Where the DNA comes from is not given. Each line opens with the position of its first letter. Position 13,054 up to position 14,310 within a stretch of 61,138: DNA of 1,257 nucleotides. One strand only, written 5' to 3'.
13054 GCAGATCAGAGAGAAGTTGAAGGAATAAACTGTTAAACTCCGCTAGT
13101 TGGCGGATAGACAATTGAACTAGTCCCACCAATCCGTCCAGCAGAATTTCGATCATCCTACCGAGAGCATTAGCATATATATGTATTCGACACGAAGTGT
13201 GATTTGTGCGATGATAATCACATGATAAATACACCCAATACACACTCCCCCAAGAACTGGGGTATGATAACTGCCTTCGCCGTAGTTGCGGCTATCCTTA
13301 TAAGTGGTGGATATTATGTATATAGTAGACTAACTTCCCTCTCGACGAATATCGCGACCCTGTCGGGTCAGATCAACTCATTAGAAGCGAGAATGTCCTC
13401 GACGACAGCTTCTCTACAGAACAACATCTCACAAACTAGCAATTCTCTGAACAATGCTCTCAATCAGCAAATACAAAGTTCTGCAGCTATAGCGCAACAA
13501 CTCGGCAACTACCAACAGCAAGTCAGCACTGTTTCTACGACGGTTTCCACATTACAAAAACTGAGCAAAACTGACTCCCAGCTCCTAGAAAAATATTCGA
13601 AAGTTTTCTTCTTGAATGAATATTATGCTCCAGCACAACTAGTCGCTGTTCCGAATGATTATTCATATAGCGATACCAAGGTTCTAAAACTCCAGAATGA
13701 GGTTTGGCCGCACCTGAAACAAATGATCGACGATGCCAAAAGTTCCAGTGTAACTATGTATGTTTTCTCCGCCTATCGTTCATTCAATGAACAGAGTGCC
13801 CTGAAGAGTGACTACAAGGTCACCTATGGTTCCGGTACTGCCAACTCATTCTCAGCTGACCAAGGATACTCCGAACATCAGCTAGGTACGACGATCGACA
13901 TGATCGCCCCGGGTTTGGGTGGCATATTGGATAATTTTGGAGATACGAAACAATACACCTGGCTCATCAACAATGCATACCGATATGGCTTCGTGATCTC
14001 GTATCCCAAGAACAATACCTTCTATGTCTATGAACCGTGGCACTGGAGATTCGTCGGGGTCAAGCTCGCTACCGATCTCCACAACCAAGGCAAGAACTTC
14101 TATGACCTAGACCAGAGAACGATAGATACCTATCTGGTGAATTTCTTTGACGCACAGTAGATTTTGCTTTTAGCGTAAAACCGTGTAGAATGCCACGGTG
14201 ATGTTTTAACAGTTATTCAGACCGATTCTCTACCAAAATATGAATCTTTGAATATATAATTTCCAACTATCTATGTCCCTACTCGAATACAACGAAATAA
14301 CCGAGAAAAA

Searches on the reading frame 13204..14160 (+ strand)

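Call 53: search_protein_families(library=pfam, proteins=[window:13204-14160:+], max_evalue=0.001)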
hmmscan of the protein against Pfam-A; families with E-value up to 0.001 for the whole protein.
window:13204-14160:+ (318 aa): 2 families
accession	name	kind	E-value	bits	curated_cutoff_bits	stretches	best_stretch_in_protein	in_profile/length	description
PF02557.22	VanY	-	1.2e-32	112.9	25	1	162-285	3-131/132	D-alanyl-D-alanine carboxypeptidase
PF07889.17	DUF1664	-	0.00079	19.9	34.6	0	45-119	38-108/124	Protein of unknown function (DUF1664)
